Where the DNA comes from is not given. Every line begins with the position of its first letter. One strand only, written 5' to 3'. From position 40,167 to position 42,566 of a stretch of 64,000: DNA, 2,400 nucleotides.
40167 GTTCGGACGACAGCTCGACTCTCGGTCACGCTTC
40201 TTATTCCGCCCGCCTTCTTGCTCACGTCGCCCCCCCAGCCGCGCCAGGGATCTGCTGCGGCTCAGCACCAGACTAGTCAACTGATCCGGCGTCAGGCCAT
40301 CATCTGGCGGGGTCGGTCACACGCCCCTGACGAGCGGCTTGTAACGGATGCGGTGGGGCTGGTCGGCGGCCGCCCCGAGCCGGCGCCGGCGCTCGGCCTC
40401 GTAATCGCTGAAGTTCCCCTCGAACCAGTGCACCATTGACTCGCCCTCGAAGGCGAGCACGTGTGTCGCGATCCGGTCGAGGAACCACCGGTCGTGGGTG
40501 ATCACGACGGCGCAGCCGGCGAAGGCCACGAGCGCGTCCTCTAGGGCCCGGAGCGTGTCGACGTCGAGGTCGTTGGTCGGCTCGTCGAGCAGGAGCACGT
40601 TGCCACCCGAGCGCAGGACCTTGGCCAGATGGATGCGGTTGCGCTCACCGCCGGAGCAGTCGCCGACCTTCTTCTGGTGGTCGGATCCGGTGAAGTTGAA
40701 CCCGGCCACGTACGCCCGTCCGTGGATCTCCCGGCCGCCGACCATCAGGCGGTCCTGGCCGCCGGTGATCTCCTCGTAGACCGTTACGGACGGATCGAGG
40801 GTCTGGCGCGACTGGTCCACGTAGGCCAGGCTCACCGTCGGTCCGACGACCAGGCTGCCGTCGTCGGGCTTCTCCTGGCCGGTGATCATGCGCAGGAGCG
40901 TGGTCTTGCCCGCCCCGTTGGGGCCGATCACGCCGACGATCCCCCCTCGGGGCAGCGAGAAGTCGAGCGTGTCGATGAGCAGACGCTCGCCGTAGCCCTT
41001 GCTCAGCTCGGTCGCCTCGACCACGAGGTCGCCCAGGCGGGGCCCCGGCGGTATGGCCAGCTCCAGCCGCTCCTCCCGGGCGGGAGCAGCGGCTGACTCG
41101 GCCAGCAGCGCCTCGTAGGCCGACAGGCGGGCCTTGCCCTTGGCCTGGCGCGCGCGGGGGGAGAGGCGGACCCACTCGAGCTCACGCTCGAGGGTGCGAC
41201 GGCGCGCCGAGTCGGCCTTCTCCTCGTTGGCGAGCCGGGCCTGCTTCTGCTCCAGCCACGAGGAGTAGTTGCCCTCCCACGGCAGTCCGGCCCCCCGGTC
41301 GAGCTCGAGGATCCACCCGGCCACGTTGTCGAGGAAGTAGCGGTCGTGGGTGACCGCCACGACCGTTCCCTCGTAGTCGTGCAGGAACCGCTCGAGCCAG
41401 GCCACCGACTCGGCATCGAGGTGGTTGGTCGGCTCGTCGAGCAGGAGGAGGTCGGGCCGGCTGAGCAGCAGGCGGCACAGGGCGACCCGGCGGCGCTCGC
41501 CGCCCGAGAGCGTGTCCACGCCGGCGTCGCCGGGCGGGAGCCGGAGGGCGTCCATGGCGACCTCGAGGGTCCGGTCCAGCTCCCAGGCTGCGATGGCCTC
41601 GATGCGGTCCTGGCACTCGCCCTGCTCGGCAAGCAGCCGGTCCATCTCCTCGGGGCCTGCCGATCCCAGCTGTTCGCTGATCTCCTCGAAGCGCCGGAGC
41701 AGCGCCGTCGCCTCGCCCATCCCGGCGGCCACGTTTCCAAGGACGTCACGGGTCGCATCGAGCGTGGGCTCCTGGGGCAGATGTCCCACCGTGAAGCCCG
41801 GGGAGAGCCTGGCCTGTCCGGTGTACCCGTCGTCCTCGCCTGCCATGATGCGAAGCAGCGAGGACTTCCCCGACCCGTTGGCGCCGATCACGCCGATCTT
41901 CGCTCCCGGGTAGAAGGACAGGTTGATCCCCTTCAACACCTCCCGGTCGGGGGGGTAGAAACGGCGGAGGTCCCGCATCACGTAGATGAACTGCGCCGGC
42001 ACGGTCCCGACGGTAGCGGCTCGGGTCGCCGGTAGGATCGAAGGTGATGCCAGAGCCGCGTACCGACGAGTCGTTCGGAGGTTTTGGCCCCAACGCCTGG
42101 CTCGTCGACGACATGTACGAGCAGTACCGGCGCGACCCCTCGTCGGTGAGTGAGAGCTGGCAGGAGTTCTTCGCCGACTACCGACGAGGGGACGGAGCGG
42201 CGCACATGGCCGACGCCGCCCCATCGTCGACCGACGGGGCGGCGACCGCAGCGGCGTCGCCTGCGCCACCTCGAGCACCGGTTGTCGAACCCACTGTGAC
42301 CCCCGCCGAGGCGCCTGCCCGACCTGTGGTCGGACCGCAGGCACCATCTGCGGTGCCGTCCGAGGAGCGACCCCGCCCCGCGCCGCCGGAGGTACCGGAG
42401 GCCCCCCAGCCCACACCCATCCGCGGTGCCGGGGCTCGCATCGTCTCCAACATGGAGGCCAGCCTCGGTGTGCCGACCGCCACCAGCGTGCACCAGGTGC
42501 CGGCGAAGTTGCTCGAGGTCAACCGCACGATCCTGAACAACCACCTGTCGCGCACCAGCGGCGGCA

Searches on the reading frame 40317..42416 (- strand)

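Call 40: search_protein_families(library=pfam, max_evalue=0.001, proteins=[window:40317-42416:-])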
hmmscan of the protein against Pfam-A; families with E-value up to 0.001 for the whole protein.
window:40317-42416:- (699 aa): 12 families
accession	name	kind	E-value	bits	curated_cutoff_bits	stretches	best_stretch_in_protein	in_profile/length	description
PF00005.33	ABC_tran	-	9.1e-49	166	25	2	161-331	1-137/137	ABC transporter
PF13304.12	AAA_21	-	1.8e-17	64.8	27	0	304-363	239-304/304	AAA domain, putative AbiEii toxin, Type IV TA system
PF12848.13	ABC_tran_Xtn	-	3.2e-11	43.6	25.9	1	370-447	1-78/85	ABC transporter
PF02463.25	SMC_N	-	1.6e-06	28.1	40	0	175-188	28-41/220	RecF/RecN/SMC N terminal domain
PF13476.12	AAA_23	-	2.7e-06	28.6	27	0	484-512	15-40/201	AAA domain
PF13401.12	AAA_22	-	3.4e-06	27.8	27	0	492-527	6-33/130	AAA domain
PF13555.12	AAA_29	-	7.7e-05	22.8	27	0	488-508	19-39/61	P-loop containing region of AAA domain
PF13191.12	AAA_16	-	0.00012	23.1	32.6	0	488-545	21-78/167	AAA ATPase domain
PF00006.31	ATP-synt_ab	-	0.00024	21.2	29.5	0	481-519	5-41/213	ATP synthase alpha/beta family, nucleotide-binding domain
PF01926.29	MMR_HSR1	-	0.00048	20.7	21.9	0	494-516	2-23/113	50S ribosome-binding GTPase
PF13521.12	AAA_28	-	0.00051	20.7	27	0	496-528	4-31/164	AAA domain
PF13175.12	AAA_15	-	0.00063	19.9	32.1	0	176-191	28-43/374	AAA ATPase domain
